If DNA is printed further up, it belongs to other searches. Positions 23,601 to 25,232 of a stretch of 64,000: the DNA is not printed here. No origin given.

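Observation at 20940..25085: Compact radical-SAM RiPP-style cluster with an unfamiliar CxCxCxC-(Gly/Ala)n-acidic core peptide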

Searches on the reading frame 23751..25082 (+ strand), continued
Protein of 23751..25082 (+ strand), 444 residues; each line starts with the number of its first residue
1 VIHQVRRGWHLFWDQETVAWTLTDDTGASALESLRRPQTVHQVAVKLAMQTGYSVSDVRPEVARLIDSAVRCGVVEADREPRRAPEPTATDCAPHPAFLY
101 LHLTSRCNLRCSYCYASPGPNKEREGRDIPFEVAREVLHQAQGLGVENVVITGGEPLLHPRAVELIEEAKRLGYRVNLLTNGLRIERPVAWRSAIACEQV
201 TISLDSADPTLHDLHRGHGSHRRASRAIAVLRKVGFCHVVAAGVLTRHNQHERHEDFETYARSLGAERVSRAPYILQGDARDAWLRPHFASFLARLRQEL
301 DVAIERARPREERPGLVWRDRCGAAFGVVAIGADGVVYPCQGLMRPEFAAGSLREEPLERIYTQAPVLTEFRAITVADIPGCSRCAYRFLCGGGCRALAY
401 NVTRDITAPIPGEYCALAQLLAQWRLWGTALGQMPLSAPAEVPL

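Call 62: search_protein_families(library=ncbifam, proteins=[P0029, P0030, P0028, L104:4939-5331:+], max_evalue=0.1)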
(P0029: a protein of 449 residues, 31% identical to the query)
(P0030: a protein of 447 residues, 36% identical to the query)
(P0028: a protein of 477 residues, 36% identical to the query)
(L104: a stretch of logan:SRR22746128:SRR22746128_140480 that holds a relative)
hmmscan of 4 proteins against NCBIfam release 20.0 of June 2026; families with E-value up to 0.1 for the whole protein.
P0029 (449 aa): 95 families (the best 25 are shown)
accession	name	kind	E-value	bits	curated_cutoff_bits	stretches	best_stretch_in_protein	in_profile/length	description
NF045574.1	sacti_mat_StsB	exception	4.8e-45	154.3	625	1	5-446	10-427/466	StsB family radical SAM/SPASM domain sactipeptide maturase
NF050035.1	rSAM_WgK_link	exception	2.7e-32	112.2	650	2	100-251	5-145/367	radical SAM/SPASM peptide maturase WgkB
TIGR04545.1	rSAM_ahbD_hemeb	equivalog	2.8e-32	112.5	500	2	109-327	5-206/339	heme b synthase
TIGR04055.1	rSAM_NirJ2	equivalog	2.1e-30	106.4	500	2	110-284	6-166/326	putative heme d1 biosynthesis radical SAM protein NirJ2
TIGR03962.1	mycofact_rSAM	equivalog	6.1e-30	104.6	265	1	97-418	5-317/339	mycofactocin radical SAM maturase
NF041298.1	rSAM_mat_DynA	equivalog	1.7e-29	102.9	450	2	111-289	8-186/356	dynobactin maturation radical SAM/SPASM protein DynA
TIGR04053.2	TIGR04053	equivalog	1.1e-28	100.5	395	2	102-280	6-175/366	TIGR04053 family radical SAM/SPASM domain-containing protein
TIGR02668.1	moaA_archaeal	equivalog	8.3e-28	97.2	325.25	1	108-285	14-180/303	GTP 3',8-cyclase MoaA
TIGR03942.1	sulfatase_rSAM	equivalog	6.4e-27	94.6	349.45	2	339-436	252-346/363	anaerobic sulfatase maturase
NF038283.1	viperin_w_prok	equivalog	5.4e-26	91.4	180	1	105-269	3-168/281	viperin family antiviral radical SAM protein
TIGR04163.1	rSAM_cobopep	equivalog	1.3e-25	90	375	2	340-439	313-411/428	peptide-modifying radical SAM enzyme CbpB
TIGR04251.1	SCM_rSAM_ScmF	equivalog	1.6e-25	90.2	400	1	105-426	5-333/353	SynChlorMet cassette radical SAM/SPASM protein ScmF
TIGR04250.1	SCM_rSAM_ScmE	equivalog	1.6e-25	89.8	400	2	103-286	2-173/358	SynChlorMet cassette radical SAM/SPASM protein ScmE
NF001199.0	PRK00164.2-1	equivalog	2.2e-25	89.5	231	1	107-281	15-178/308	GTP 3',8-cyclase MoaA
TIGR02109.1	PQQ_syn_pqqE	equivalog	2.6e-25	89.1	381.35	1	102-440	5-334/358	pyrroloquinoline quinone biosynthesis protein PqqE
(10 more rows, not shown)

P0030 (447 aa): 99 families (the best 25 are shown)
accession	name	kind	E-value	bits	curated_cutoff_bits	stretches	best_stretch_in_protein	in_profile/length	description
NF045574.1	sacti_mat_StsB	exception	2.4e-74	250.9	625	1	4-407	9-414/466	StsB family radical SAM/SPASM domain sactipeptide maturase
TIGR04055.1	rSAM_NirJ2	equivalog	9.1e-49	166.7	500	1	88-402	2-318/326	putative heme d1 biosynthesis radical SAM protein NirJ2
TIGR04545.1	rSAM_ahbD_hemeb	equivalog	3.1e-46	158.4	500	2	88-266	2-183/339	heme b synthase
TIGR04053.2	TIGR04053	equivalog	9.7e-46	156.7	395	2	82-267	4-195/366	TIGR04053 family radical SAM/SPASM domain-containing protein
NF050035.1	rSAM_WgK_link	exception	3.4e-45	154.6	650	2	83-282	6-208/367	radical SAM/SPASM peptide maturase WgkB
TIGR04250.1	SCM_rSAM_ScmE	equivalog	6.7e-45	153.5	400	2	84-251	1-172/358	SynChlorMet cassette radical SAM/SPASM protein ScmE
TIGR04051.1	rSAM_NirJ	equivalog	8.1e-42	143.4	515.45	2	88-293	4-211/354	heme d1 biosynthesis radical SAM protein NirJ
TIGR03962.1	mycofact_rSAM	equivalog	2.4e-38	132.2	265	1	83-402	9-327/339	mycofactocin radical SAM maturase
TIGR04347.1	pseudo_SAM_Halo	equivalog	3.5e-37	128.6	525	2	64-259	16-212/390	TIGR04347 family pseudo-SAM/SPASM protein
TIGR04303.1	GeoRSP_rSAM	equivalog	6.8e-35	121.2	400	1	84-402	3-320/325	GeoRSP system radical SAM/SPASM protein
TIGR04251.1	SCM_rSAM_ScmF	equivalog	2e-34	119.6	400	1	87-404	5-337/353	SynChlorMet cassette radical SAM/SPASM protein ScmF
TIGR04546.1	rSAM_ahbC_deAc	equivalog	3.6e-34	118.2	650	1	67-264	19-219/390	12,18-didecarboxysiroheme deacetylase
TIGR02109.1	PQQ_syn_pqqE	equivalog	8e-33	113.8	381.35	1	85-427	6-350/358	pyrroloquinoline quinone biosynthesis protein PqqE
TIGR04163.1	rSAM_cobopep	equivalog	2.4e-32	112.3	375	1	70-401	48-400/428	peptide-modifying radical SAM enzyme CbpB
TIGR04133.1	rSAM_w_lipo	hypoth_equivalog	6.6e-31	107.5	425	1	87-392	25-335/350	TIGR04133 family radical SAM/SPASM protein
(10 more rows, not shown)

P0028 (477 aa): 94 families (the best 25 are shown)
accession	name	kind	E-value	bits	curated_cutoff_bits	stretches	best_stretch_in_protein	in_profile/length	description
NF045574.1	sacti_mat_StsB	exception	5.1e-51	174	625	1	19-454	9-429/466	StsB family radical SAM/SPASM domain sactipeptide maturase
TIGR03962.1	mycofact_rSAM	equivalog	2.3e-31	109.2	265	2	119-286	14-178/339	mycofactocin radical SAM maturase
TIGR04251.1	SCM_rSAM_ScmF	equivalog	1.9e-30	106.5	400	1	118-291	5-179/353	SynChlorMet cassette radical SAM/SPASM protein ScmF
TIGR04545.1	rSAM_ahbD_hemeb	equivalog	6.6e-29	101.4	500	2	122-287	5-168/339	heme b synthase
NF047865.1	rSAM_PapB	equivalog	3.5e-27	95.5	340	1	118-428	4-324/330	PapB family radical SAM/SPASM ranthipeptide maturase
TIGR02666.1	moaA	equivalog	5e-26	91.5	284.05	1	118-267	11-166/336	GTP 3',8-cyclase MoaA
TIGR04053.2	TIGR04053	equivalog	2.5e-25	89.5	395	2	113-278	4-171/366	TIGR04053 family radical SAM/SPASM domain-containing protein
TIGR02109.1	PQQ_syn_pqqE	equivalog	3e-25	88.9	381.35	1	115-446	5-338/358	pyrroloquinoline quinone biosynthesis protein PqqE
NF050035.1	rSAM_WgK_link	exception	3.9e-25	88.6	650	2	113-252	5-144/367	radical SAM/SPASM peptide maturase WgkB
TIGR04163.1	rSAM_cobopep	equivalog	3.3e-24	85.4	375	2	346-434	313-401/428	peptide-modifying radical SAM enzyme CbpB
TIGR02668.1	moaA_archaeal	equivalog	5.8e-24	84.6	325.25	1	118-285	11-178/303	GTP 3',8-cyclase MoaA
TIGR04055.1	rSAM_NirJ2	equivalog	2.9e-23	82.9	500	1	123-280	6-161/326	putative heme d1 biosynthesis radical SAM protein NirJ2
TIGR04051.1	rSAM_NirJ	equivalog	4.4e-23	81.8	515.45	2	123-279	8-162/354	heme d1 biosynthesis radical SAM protein NirJ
NF038283.1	viperin_w_prok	equivalog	5.2e-23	81.6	180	1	121-270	6-167/281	viperin family antiviral radical SAM protein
NF041298.1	rSAM_mat_DynA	equivalog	8.3e-23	80.9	450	2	124-278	8-172/356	dynobactin maturation radical SAM/SPASM protein DynA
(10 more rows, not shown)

L104:4939-5331:+ (131 aa): 5 families
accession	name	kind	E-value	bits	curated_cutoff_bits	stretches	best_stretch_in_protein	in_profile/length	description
TIGR04248.1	SCM_PqqD_rel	equivalog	1.4e-10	41.3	100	1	19-83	17-81/84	SynChlorMet cassette protein ScmD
TIGR04302.1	geo_PqqD_fam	equivalog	5.3e-09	36.4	100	1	25-84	43-101/102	GeoRSP system PqqD family peptide chaperone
NF033530.1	lasso_PqqD_Strm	exception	5.8e-07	29.6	70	1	18-82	13-77/78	lasso peptide biosynthesis PqqD family chaperone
NF033536.1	lasso_PqqD_Bac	exception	2.1e-05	24.6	80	1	35-84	38-87/88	lasso peptide biosynthesis PqqD family chaperone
TIGR03859.1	PQQ_PqqD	equivalog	0.00034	20.4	46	1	32-81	30-78/81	pyrroloquinoline quinone biosynthesis peptide chaperone PqqD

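Call 63: list_cluster_members(proteins=[P0001, P0005, P0009, P0011, P0026, P0030, P0029])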
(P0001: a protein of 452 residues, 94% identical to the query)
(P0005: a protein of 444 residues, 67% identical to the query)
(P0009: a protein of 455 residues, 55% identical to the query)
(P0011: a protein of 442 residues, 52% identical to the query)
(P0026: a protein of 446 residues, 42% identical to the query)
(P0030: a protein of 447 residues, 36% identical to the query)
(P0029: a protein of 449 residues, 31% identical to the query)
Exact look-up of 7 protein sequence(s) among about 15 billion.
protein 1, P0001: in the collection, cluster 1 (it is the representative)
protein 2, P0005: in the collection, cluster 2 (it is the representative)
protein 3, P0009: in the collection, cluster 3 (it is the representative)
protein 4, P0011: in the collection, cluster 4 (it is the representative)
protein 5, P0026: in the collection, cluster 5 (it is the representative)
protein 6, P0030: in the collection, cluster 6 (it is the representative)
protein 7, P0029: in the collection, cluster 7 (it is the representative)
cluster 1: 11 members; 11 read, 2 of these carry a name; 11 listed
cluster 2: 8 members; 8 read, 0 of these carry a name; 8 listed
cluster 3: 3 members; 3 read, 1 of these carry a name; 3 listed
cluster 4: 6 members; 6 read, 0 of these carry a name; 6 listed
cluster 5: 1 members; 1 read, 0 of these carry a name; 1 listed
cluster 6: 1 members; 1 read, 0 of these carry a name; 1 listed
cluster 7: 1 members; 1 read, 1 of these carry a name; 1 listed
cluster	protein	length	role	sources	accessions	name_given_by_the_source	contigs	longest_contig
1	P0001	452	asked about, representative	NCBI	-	-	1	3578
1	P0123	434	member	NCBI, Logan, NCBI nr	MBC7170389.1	radical SAM protein [Candidatus Bipolaricaulota bacterium]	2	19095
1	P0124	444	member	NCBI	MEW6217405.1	MAG: radical SAM protein [Candidatus Bipolaricaulota bacterium]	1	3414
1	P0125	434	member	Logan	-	-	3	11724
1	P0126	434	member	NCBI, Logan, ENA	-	-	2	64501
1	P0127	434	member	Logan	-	-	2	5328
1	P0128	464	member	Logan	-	-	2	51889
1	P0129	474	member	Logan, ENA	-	-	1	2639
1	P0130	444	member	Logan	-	-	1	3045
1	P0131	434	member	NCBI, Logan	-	-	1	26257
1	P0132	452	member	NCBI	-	-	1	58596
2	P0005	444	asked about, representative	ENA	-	-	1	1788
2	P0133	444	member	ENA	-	-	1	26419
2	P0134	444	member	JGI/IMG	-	-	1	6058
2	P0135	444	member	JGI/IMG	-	-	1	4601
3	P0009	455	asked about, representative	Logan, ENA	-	-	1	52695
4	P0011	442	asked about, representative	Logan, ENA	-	-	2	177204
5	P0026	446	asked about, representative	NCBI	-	-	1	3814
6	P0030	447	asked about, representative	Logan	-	-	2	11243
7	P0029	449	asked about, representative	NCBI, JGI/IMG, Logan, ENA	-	radical SAM protein with 4Fe4S-binding SPASM domain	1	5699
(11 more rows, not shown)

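Call 66: search_protein_families(library=ncbifam, alignment_id=A1, max_evalue=1e-30)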
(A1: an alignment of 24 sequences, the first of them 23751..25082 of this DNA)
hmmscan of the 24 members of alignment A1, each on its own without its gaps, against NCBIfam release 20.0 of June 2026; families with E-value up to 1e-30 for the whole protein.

A. member 1, window:23751-25082:+ (444 aa): 5 families
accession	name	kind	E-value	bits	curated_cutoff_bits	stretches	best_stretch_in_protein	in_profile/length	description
NF045574.1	sacti_mat_StsB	exception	1.6e-39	136.1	625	1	86-405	85-405/466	StsB family radical SAM/SPASM domain sactipeptide maturase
TIGR04250.1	SCM_rSAM_ScmE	equivalog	9.2e-35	120.2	400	0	99-252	5-157/358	SynChlorMet cassette radical SAM/SPASM protein ScmE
TIGR03962.1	mycofact_rSAM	equivalog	1.2e-34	120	265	0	96-272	11-185/339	mycofactocin radical SAM maturase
NF050035.1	rSAM_WgK_link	exception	5e-33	114.6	650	0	93-249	5-160/367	radical SAM/SPASM peptide maturase WgkB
TIGR04053.2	TIGR04053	equivalog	9.7e-31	107.3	395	0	92-254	3-167/366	TIGR04053 family radical SAM/SPASM domain-containing protein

B. families by the number of members that match (of 24 scanned): 13 families
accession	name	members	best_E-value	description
NF045574.1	sacti_mat_StsB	24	3.7e-48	StsB family radical SAM/SPASM domain sactipeptide maturase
NF050035.1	rSAM_WgK_link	24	5.9e-38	radical SAM/SPASM peptide maturase WgkB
TIGR04250.1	SCM_rSAM_ScmE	23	5.6e-41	SynChlorMet cassette radical SAM/SPASM protein ScmE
TIGR03962.1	mycofact_rSAM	21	1.3e-39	mycofactocin radical SAM maturase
TIGR04251.1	SCM_rSAM_ScmF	17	1.8e-39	SynChlorMet cassette radical SAM/SPASM protein ScmF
TIGR04545.1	rSAM_ahbD_hemeb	13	8.8e-37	heme b synthase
TIGR04053.2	TIGR04053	9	6.4e-35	TIGR04053 family radical SAM/SPASM domain-containing protein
TIGR04055.1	rSAM_NirJ2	9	4.6e-34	putative heme d1 biosynthesis radical SAM protein NirJ2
TIGR04303.1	GeoRSP_rSAM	4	1.7e-38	GeoRSP system radical SAM/SPASM protein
TIGR04163.1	rSAM_cobopep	3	2.8e-32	peptide-modifying radical SAM enzyme CbpB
TIGR04051.1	rSAM_NirJ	2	4.3e-32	heme d1 biosynthesis radical SAM protein NirJ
TIGR02109.1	PQQ_syn_pqqE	2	1.3e-31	pyrroloquinoline quinone biosynthesis protein PqqE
NF049973.1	radical_Rv1681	1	3.8e-31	Rv1681 family radical SAM protein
